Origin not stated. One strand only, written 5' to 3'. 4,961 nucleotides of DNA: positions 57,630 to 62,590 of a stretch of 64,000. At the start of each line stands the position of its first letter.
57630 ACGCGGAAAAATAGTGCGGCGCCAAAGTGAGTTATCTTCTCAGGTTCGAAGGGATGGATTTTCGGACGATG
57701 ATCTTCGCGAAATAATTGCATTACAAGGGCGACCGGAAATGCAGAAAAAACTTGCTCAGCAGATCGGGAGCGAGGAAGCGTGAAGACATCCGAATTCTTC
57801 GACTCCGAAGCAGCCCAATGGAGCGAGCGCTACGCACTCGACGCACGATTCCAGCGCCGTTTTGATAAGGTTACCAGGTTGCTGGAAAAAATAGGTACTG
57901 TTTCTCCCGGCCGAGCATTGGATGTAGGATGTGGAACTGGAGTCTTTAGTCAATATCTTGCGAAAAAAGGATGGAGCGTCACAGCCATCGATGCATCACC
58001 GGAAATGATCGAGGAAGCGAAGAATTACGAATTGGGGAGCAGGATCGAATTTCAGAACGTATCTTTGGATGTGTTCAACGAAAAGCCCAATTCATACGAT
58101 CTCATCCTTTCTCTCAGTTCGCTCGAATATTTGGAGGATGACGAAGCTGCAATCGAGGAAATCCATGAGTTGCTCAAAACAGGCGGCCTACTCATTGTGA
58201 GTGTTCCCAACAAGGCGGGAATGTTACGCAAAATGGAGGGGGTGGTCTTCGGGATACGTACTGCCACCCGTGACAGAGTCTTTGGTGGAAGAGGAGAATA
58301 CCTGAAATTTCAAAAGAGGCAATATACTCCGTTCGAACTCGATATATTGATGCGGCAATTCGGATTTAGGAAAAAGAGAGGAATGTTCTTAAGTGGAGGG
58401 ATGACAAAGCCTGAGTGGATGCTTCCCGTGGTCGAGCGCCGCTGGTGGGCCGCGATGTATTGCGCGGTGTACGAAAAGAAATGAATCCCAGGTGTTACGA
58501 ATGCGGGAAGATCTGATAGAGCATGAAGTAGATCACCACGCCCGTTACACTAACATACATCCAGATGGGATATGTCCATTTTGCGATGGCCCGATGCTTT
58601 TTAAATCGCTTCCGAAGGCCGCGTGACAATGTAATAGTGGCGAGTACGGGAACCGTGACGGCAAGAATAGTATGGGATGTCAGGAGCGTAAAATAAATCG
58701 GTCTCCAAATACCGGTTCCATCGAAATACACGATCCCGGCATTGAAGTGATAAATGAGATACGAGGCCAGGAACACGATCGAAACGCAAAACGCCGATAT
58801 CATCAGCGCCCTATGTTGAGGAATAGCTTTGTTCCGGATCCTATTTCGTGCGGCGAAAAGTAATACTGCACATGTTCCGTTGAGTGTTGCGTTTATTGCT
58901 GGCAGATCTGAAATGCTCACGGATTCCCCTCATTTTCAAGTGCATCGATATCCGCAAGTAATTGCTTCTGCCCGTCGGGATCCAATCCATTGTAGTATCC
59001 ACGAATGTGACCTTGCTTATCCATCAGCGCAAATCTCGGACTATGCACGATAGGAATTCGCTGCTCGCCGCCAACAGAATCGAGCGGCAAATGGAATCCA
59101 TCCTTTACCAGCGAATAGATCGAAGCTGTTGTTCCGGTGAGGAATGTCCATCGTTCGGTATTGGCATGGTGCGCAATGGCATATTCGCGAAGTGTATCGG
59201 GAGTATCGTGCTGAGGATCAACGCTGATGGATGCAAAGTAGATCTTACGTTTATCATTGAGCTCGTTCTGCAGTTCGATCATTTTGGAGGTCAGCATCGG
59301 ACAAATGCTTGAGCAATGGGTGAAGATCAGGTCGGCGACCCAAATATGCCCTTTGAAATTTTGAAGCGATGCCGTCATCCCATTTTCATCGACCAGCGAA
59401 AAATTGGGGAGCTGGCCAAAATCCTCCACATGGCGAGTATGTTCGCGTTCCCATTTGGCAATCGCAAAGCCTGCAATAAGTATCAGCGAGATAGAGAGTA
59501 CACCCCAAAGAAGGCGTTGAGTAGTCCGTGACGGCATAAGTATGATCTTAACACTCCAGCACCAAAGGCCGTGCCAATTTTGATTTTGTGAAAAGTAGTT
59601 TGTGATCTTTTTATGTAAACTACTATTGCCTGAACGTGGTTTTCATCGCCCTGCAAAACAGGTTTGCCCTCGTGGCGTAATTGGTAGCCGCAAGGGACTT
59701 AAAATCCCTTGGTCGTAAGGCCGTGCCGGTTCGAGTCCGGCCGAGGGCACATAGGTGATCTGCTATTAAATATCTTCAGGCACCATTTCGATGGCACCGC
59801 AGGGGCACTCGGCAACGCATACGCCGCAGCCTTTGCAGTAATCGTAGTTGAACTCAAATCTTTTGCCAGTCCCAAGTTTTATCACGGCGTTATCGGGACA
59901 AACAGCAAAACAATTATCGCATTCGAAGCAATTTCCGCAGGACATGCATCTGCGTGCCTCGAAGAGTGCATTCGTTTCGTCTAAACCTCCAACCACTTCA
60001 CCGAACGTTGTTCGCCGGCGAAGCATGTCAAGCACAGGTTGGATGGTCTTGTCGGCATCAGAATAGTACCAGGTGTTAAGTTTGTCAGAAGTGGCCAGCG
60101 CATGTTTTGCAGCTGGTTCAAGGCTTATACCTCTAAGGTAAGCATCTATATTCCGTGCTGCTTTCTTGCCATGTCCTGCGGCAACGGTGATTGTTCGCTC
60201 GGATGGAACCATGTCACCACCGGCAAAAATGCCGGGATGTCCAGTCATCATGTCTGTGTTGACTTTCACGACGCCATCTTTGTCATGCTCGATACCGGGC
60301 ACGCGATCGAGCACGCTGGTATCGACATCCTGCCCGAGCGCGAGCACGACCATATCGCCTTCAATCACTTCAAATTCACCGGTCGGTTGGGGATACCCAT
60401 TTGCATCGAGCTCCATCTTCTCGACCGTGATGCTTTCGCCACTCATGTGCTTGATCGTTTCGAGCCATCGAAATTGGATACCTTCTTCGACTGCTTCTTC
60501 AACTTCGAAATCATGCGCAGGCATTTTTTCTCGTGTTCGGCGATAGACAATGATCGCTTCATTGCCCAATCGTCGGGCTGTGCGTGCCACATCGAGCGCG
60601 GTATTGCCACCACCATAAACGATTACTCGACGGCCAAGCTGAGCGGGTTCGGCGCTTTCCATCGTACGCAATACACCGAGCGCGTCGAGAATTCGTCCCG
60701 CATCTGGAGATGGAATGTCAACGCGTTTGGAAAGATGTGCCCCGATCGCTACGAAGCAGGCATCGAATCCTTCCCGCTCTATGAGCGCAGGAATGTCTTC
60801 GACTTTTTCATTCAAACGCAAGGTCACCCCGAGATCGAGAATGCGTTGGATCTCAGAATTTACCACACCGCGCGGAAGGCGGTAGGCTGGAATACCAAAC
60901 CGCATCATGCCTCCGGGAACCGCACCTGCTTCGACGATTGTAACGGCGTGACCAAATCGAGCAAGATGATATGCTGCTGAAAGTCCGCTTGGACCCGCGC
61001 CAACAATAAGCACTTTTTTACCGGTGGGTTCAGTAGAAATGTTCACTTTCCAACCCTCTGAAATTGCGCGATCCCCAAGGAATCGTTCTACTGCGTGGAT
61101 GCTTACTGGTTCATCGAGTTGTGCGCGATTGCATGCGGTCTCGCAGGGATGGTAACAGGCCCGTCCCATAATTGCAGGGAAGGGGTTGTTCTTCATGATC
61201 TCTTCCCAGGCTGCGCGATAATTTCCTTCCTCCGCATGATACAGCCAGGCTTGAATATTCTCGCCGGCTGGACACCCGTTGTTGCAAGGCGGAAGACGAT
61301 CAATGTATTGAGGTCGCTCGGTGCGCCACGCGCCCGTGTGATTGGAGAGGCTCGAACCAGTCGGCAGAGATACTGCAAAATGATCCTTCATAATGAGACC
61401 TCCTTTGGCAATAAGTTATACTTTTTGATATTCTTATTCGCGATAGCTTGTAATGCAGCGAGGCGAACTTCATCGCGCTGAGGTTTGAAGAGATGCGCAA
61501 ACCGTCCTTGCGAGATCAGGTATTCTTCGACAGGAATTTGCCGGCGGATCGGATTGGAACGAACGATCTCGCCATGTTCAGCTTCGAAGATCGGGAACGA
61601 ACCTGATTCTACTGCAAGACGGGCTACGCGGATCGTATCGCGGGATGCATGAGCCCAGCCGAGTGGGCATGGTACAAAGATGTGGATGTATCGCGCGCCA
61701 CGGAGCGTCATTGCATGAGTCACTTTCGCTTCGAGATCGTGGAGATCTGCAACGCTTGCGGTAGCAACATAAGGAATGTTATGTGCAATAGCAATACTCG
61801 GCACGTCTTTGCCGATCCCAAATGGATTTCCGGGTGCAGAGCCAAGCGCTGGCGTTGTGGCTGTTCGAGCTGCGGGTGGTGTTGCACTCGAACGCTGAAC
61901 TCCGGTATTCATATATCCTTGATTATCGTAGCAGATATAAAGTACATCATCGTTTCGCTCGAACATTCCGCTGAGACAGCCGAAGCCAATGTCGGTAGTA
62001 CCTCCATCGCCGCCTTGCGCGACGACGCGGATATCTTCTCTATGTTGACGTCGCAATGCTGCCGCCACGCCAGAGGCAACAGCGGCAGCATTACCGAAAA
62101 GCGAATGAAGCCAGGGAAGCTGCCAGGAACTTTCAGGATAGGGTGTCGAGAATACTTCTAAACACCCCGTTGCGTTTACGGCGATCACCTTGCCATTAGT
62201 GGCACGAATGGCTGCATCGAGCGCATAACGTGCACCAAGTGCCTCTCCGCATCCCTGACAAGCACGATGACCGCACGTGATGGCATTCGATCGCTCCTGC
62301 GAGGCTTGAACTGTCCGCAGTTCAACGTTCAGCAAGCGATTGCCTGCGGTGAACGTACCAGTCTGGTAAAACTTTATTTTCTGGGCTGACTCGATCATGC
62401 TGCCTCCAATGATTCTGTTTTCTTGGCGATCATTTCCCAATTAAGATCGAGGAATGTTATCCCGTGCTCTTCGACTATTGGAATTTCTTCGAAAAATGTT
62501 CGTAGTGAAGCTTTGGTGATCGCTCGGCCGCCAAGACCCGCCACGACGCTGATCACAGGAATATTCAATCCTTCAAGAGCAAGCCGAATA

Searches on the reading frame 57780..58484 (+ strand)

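Call 83: search_protein_families(library=pfam, proteins=[window:57780-58484:+], max_evalue=0.001)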
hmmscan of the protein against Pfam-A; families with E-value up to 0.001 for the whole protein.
window:57780-58484:+ (234 aa): 14 families
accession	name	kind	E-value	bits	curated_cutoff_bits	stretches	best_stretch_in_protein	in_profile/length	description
PF13489.12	Methyltransf_23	-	1.3e-22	80.8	27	1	25-196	7-159/164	Methyltransferase domain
PF13649.12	Methyltransf_25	-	4.4e-21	75.8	27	1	47-136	2-97/97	Methyltransferase domain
PF08241.18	Methyltransf_11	-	8.6e-21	74.8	21.2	1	47-140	1-95/95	Methyltransferase domain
PF08242.18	Methyltransf_12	-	5.5e-20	72.4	30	1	47-138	1-98/98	Methyltransferase domain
PF13847.12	Methyltransf_31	-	2e-16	60.4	27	1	45-144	6-113/145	Methyltransferase domain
PF03848.20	TehB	-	1.7e-11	44.4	20.4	1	34-141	22-134/193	Tellurite resistance protein TehB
PF05401.17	NodS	-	1.7e-09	38.2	24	1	25-146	28-150/201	Nodulation protein S (NodS)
PF05175.20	MTS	-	2e-09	37.7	23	1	26-165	14-163/170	Methyltransferase small domain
PF01728.25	FtsJ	-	1.6e-06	28.6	24.1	1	28-84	6-65/181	FtsJ-like methyltransferase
PF02353.26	CMAS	-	1.8e-05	24.7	27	1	29-140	49-164/273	Mycolic acid cyclopropane synthetase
PF01209.24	Ubie_methyltran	-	1.9e-05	24.6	20.1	1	38-140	43-151/233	ubiE/COQ5 methyltransferase family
PF07021.18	MetW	-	2e-05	24.8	21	1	44-144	15-111/193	Methionine biosynthesis protein MetW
PF05724.17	TPMT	-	0.00013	22.1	26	1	28-170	23-181/218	Thiopurine S-methyltransferase (TPMT)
PF05219.18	DREV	-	0.00032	20.4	26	1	41-141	93-187/265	DREV methyltransferase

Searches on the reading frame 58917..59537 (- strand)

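Call 83: search_protein_families(library=pfam, proteins=[window:58917-59537:-], max_evalue=0.001)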
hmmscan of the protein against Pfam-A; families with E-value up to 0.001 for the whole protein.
window:58917-59537:- (206 aa): 2 families
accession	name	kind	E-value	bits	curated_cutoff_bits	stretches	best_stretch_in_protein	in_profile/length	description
PF02630.20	SCO1-SenC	-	8.3e-28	97.5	22.8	1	45-177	3-133/134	SCO1/SenC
PF00578.27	AhpC-TSA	-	0.00012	22.4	26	1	42-145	4-102/124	AhpC/TSA family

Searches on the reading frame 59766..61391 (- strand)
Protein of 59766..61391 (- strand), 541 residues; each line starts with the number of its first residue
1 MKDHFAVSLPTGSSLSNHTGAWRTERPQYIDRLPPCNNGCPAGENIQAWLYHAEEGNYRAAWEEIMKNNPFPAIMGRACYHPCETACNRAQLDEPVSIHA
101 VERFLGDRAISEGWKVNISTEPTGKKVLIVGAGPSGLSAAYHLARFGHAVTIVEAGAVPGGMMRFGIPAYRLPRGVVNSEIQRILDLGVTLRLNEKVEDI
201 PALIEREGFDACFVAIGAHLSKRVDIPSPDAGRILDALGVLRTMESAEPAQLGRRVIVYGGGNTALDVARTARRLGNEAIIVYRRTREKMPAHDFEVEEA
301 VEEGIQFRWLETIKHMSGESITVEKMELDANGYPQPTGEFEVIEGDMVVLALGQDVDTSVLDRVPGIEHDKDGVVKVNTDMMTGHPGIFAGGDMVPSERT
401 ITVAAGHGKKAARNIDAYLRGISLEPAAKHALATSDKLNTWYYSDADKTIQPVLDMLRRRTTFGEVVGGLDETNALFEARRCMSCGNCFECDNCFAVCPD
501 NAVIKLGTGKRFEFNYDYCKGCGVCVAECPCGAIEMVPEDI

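Call 83: search_protein_families(library=pfam, proteins=[window:59766-61391:-], max_evalue=0.001)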
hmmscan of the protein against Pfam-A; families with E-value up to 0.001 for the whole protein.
window:59766-61391:- (541 aa): 23 families
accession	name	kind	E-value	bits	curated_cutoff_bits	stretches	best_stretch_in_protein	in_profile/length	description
PF07992.20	Pyr_redox_2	-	1.9e-35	123.1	26.1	1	125-408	1-291/291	Pyridine nucleotide-disulphide oxidoreductase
PF14691.11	Fer4_20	-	1.4e-20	73.6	25.8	1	34-113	30-112/113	Dihydroprymidine dehydrogenase domain II, 4Fe-4S cluster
PF13738.12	Pyr_redox_3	-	7.3e-16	58.7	30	2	244-392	156-305/305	Pyridine nucleotide-disulphide oxidoreductase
PF00070.33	Pyr_redox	-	3.4e-13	50.4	22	2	255-328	1-79/82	Pyridine nucleotide-disulphide oxidoreductase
PF13450.12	NAD_binding_8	-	1.7e-09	38.3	21.9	1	129-164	1-36/68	NAD(P)-binding Rossmann-like domain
PF01266.30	DAO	-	5.3e-09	36.5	27.9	1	126-161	1-37/353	FAD dependent oxidoreductase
PF12831.13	FAD_oxidored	-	3.8e-08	33.5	27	1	127-163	2-38/416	FAD dependent oxidoreductase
PF01946.23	Thi4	-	6.3e-07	29.3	26.2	1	126-186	19-78/235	Thi4 family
PF14697.11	Fer4_21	-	1.6e-06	28.6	35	1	487-536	7-59/59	4Fe-4S dicluster domain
PF00037.32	Fer4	-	2.6e-06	27.4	21.1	1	513-535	2-24/24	4Fe-4S binding domain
PF12838.12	Fer4_7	-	3.6e-06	27.8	27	1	487-533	1-52/52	4Fe-4S dicluster domain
PF01593.30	Amino_oxidase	-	7.7e-06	25.9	19.8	1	135-162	2-29/443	Flavin containing amine oxidoreductase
PF00291.31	PALP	-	2e-05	24.5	35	0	240-287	42-89/295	Pyridoxal-phosphate dependent enzyme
PF13237.11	Fer4_10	-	2.3e-05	24.7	25.5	1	487-530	8-53/53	4Fe-4S dicluster domain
PF01494.25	FAD_binding_3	-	2.6e-05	24.1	22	1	126-155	3-32/349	FAD binding domain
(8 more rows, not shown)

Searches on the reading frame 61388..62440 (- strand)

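Call 83: search_protein_families(library=pfam, proteins=[window:61388-62440:-], max_evalue=0.001)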
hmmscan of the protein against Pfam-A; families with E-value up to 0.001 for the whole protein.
window:61388-62440:- (350 aa): 1 family
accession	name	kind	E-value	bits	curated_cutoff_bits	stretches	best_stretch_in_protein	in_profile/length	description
PF02775.26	TPP_enzyme_C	-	9.3e-18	64.9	21.9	1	91-254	2-151/151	Thiamine pyrophosphate enzyme, C-terminal TPP binding domain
